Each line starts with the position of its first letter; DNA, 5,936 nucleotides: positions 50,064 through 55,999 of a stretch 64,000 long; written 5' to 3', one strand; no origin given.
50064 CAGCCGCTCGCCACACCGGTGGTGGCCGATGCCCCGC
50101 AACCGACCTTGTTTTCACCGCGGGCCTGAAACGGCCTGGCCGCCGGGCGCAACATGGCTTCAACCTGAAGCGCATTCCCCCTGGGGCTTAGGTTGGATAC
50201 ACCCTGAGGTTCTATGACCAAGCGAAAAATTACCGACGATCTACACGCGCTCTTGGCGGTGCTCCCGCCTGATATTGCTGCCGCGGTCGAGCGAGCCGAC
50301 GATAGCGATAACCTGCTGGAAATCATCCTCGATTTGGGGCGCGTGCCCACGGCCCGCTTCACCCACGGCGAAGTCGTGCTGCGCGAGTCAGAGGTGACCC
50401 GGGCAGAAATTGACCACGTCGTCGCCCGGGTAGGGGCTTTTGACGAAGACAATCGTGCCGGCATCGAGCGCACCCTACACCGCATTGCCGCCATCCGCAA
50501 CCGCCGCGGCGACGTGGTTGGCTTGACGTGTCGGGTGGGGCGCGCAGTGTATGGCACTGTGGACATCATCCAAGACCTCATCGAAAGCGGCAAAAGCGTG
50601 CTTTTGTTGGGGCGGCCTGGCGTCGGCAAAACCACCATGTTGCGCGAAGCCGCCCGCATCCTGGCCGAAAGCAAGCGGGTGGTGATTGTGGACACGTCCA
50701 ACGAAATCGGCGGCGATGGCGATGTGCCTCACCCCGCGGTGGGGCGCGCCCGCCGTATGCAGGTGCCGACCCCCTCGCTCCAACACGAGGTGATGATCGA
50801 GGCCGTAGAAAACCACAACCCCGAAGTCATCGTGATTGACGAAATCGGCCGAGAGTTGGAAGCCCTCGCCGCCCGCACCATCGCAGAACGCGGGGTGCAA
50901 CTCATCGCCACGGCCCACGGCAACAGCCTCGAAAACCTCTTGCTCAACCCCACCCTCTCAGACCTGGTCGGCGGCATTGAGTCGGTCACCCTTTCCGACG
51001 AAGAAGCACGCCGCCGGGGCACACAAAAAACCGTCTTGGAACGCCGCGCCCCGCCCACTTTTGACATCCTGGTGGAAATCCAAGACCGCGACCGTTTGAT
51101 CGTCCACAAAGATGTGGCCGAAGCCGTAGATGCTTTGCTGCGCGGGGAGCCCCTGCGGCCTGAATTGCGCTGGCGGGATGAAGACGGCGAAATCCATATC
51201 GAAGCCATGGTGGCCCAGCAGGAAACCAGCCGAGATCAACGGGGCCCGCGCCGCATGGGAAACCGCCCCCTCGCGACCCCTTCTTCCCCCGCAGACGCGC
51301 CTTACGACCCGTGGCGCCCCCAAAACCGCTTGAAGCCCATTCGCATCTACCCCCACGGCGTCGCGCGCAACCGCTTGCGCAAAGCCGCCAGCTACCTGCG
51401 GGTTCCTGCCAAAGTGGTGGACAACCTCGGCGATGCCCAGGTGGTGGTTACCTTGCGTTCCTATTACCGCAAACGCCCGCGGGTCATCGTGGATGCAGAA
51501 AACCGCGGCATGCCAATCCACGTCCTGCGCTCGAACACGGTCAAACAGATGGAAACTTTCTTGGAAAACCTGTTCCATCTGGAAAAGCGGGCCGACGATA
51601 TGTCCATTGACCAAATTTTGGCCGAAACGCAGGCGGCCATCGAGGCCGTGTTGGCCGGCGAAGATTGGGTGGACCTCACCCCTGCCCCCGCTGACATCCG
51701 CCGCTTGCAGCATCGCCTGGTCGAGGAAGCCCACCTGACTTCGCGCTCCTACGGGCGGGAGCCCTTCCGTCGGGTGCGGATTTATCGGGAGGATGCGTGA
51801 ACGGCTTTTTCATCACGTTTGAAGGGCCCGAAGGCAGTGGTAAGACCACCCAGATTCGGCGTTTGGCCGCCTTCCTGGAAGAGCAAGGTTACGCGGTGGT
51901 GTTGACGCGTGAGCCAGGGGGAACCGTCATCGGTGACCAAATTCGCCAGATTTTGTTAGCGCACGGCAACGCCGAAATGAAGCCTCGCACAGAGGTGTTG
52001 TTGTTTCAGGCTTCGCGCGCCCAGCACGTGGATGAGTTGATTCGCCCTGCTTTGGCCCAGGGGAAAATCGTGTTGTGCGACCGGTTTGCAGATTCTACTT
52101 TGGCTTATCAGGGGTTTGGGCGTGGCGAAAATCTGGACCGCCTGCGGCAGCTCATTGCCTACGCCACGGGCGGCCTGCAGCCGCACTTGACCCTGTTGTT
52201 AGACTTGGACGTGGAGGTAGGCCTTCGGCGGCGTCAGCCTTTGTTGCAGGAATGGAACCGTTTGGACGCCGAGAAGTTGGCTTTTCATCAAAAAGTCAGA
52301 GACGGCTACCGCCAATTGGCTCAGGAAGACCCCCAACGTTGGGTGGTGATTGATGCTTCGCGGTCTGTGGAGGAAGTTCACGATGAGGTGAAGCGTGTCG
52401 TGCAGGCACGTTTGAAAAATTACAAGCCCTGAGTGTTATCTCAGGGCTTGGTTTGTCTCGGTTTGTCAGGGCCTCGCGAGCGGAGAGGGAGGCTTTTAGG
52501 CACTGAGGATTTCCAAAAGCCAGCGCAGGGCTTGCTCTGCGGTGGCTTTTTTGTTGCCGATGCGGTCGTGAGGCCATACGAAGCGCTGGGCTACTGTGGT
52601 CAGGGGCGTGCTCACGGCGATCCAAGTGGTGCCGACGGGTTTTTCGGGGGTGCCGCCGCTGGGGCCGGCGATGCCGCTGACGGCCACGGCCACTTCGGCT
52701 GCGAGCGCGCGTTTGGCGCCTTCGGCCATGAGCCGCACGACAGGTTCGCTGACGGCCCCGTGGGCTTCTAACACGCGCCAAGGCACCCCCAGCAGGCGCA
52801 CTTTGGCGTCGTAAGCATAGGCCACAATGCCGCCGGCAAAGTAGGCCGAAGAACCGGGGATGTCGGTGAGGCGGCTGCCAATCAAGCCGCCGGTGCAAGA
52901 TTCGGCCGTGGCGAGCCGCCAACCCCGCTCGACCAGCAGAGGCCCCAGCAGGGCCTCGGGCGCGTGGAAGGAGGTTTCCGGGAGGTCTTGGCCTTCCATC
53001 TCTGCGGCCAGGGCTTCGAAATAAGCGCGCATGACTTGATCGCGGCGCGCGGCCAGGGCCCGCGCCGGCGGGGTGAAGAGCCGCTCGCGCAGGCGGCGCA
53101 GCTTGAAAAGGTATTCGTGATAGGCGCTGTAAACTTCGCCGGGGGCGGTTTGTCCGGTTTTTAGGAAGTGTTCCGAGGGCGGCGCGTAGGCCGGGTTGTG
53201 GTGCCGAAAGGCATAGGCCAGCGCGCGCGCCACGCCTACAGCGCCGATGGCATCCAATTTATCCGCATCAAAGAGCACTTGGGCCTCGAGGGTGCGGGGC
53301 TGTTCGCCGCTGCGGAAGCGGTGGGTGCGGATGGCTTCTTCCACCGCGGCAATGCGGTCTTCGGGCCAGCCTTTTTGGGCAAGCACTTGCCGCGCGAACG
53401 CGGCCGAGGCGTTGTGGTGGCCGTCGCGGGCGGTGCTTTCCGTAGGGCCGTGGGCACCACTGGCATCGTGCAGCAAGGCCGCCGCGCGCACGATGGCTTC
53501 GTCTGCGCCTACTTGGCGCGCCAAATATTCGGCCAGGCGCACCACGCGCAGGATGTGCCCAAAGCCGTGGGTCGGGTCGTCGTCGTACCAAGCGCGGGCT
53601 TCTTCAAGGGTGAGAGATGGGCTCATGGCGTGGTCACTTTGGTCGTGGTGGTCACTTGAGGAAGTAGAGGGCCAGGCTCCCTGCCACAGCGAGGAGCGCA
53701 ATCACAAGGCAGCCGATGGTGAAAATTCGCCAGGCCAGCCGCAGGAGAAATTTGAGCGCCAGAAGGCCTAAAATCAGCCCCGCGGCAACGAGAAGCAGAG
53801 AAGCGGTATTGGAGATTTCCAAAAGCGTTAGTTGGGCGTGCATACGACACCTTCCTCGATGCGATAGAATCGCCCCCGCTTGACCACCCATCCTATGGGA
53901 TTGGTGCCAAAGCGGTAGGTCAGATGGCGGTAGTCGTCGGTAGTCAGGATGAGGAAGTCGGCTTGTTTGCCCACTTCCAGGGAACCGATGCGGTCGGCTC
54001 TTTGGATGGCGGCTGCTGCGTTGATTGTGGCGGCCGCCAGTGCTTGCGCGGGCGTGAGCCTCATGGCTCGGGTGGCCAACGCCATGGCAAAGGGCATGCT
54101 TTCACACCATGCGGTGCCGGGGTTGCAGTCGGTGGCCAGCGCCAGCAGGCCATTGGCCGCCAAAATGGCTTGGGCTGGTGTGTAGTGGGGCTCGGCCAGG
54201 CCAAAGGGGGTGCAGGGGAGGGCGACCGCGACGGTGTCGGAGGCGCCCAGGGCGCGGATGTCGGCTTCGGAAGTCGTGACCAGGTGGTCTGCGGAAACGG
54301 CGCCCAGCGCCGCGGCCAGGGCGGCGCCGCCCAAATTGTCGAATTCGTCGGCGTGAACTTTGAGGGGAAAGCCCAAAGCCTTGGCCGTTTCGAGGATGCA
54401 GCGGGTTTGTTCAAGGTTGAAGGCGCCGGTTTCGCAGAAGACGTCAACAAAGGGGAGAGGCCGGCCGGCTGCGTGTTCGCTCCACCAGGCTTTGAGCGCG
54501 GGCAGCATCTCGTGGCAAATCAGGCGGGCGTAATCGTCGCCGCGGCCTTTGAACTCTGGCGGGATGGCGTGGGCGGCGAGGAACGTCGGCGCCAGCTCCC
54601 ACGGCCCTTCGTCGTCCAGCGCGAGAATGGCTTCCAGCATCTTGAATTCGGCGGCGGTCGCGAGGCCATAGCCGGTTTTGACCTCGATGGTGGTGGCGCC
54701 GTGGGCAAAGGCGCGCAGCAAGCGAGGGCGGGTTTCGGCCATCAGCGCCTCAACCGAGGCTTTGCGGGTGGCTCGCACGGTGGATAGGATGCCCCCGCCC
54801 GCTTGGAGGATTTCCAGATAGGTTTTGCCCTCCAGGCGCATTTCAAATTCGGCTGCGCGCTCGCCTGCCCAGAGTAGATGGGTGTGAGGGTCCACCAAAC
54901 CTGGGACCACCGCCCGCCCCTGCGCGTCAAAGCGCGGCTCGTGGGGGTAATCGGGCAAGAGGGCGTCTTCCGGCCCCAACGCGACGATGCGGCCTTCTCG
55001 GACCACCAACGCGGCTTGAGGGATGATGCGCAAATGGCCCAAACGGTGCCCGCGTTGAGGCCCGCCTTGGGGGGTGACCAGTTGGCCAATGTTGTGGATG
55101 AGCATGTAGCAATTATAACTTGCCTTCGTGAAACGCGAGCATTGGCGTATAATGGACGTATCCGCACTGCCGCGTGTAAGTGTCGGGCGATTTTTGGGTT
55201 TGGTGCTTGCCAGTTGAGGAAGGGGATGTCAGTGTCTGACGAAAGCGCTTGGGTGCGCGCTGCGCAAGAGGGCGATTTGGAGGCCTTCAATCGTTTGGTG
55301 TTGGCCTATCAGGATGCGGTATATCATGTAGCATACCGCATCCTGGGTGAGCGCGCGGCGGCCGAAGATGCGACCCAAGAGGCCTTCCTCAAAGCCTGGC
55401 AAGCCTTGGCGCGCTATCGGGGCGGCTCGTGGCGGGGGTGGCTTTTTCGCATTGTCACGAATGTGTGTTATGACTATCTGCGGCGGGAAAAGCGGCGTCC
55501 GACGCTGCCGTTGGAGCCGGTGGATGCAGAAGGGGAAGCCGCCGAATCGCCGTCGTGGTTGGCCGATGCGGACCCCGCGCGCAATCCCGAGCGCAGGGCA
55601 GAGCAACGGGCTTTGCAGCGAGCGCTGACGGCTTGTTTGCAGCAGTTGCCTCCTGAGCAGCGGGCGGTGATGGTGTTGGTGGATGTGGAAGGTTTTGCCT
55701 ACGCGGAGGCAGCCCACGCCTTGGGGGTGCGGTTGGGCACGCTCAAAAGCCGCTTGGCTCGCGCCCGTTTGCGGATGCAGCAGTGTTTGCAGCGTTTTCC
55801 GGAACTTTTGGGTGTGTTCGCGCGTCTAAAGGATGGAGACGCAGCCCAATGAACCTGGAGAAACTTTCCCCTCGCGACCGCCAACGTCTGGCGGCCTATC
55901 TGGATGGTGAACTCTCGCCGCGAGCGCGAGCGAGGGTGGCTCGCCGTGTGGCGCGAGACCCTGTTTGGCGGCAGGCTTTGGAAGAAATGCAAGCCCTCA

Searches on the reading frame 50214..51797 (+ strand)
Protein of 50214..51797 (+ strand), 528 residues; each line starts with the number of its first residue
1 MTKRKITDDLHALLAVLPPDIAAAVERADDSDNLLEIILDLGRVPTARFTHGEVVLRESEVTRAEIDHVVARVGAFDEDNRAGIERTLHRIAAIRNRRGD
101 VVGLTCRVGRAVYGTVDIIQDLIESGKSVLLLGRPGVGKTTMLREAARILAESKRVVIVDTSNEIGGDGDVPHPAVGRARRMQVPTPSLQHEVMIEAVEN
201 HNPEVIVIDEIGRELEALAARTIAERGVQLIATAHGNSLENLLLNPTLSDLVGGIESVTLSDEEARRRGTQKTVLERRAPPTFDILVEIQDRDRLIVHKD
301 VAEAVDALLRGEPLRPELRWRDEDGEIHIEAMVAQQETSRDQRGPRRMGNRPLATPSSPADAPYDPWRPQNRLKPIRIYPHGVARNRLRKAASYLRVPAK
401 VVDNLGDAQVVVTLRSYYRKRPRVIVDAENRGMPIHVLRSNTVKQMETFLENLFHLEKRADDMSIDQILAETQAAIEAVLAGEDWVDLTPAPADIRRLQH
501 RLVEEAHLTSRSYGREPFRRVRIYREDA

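Call 61: search_protein_families(library=pfam, proteins=[window:50214-51797:+], max_evalue=0.0001)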
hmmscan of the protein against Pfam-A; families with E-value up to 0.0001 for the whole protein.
window:50214-51797:+ (528 aa): 10 families
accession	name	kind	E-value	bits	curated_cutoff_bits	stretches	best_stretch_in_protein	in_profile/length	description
PF25516.1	PTPase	-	3.7e-26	91.3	27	1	376-454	1-79/79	Phosphotyrosine protein phosphatase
PF19568.5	Spore_III_AA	-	2.2e-11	43.8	27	1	105-253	120-276/306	Sporulation stage III, protein AA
PF01424.28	R3H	-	1.4e-08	35.1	26.8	1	484-525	19-60/60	R3H domain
PF03266.21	NTPase_1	-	8.2e-07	29.5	23.9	0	129-154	2-27/168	NTPase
PF00004.35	AAA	-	8.4e-06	26.7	21.2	1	129-213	1-68/131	ATPase family associated with various cellular activities (AAA)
PF13481.12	AAA_25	-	8.7e-06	25.9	27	0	118-155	25-62/195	AAA domain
PF13191.12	AAA_16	-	1.1e-05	26.4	32.6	1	125-164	23-62/167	AAA ATPase domain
PF13401.12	AAA_22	-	3.7e-05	24.5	27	0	126-215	5-96/130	AAA domain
PF07728.20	AAA_5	-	4.4e-05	23.9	22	0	129-213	2-77/139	AAA domain (dynein-related subfamily)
PF13604.12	AAA_30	-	8.3e-05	22.8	27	0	118-161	9-53/191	AAA domain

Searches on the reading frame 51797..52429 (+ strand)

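Call 61: search_protein_families(library=pfam, proteins=[window:51797-52429:+], max_evalue=0.0001)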
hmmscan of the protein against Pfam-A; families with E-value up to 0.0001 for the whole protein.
window:51797-52429:+ (211 aa): 3 families
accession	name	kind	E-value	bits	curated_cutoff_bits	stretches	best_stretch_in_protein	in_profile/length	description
PF02223.23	Thymidylate_kin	-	1.1e-53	182.1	27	1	8-198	1-185/185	Thymidylate kinase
PF13521.12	AAA_28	-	2.8e-11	44.4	27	1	6-173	2-148/164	AAA domain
PF13401.12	AAA_22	-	1.6e-05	25.7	27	1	5-72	7-74/130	AAA domain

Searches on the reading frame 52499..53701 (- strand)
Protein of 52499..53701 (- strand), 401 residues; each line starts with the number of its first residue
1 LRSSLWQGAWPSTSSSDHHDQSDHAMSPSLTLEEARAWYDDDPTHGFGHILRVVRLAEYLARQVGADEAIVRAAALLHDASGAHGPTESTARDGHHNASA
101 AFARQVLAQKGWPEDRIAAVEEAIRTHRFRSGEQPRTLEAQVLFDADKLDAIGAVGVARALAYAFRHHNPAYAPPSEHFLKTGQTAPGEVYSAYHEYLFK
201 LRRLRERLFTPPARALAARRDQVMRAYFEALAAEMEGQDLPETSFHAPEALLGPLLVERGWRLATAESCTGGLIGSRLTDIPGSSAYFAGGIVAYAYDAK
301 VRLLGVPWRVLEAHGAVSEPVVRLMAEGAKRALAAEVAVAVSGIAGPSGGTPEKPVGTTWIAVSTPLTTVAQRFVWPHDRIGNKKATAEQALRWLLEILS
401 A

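Call 62: search_protein_families(library=pfam, proteins=[window:52499-53701:-], max_evalue=0.0001)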
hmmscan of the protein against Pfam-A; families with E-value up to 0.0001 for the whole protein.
window:52499-53701:- (401 aa): 2 families
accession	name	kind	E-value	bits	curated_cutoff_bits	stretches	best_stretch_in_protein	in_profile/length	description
PF02464.23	CinA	-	4e-54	182.9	23.5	1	251-398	7-154/155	Competence-damaged protein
PF01966.28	HD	-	3.6e-16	59.9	22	1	47-151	2-115/116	HD domain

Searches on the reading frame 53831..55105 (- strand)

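Call 62: search_protein_families(library=pfam, proteins=[window:53831-55105:-], max_evalue=0.0001)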
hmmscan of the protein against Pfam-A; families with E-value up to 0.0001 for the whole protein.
window:53831-55105:- (425 aa): 3 families
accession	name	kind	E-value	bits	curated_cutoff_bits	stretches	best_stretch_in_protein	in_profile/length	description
PF07969.17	Amidohydro_3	-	8.6e-19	68.8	29.7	2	206-390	246-447/472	Amidohydrolase family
PF01979.26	Amidohydro_1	-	1.5e-17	64.3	25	1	66-401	2-332/345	Amidohydrolase family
PF22039.1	HUTI_composite_bact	-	3.3e-06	27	25.5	1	31-55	1-25/26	Imidazolonepropionase-like composite domain, bacteria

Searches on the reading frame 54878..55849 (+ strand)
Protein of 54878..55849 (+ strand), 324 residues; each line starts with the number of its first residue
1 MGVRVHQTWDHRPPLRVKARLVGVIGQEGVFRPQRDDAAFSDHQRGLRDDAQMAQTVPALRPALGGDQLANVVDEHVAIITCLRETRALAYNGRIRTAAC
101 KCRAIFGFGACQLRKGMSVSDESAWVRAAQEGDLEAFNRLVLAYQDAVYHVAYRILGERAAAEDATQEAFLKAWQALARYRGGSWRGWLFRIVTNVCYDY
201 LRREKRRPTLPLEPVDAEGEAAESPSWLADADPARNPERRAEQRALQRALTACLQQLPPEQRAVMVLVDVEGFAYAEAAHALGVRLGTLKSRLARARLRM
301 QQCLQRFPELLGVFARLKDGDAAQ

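Call 62: search_protein_families(library=pfam, proteins=[window:54878-55849:+], max_evalue=0.0001)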
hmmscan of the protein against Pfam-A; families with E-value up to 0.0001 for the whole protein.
window:54878-55849:+ (324 aa): 4 families
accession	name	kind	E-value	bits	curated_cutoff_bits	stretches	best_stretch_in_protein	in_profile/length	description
PF04542.20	Sigma70_r2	-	3e-20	72.2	24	1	140-207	1-71/71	Sigma-70 region 2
PF08281.18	Sigma70_r4_2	-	9.7e-16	57.6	25.7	1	248-300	2-54/54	Sigma-70, region 4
PF04545.22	Sigma70_r4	-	1.9e-08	34.1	24.1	1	253-301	1-49/50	Sigma-70, region 4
PF07638.17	Sigma70_ECF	-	3.8e-07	30.6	21.1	1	123-304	5-183/185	ECF sigma factor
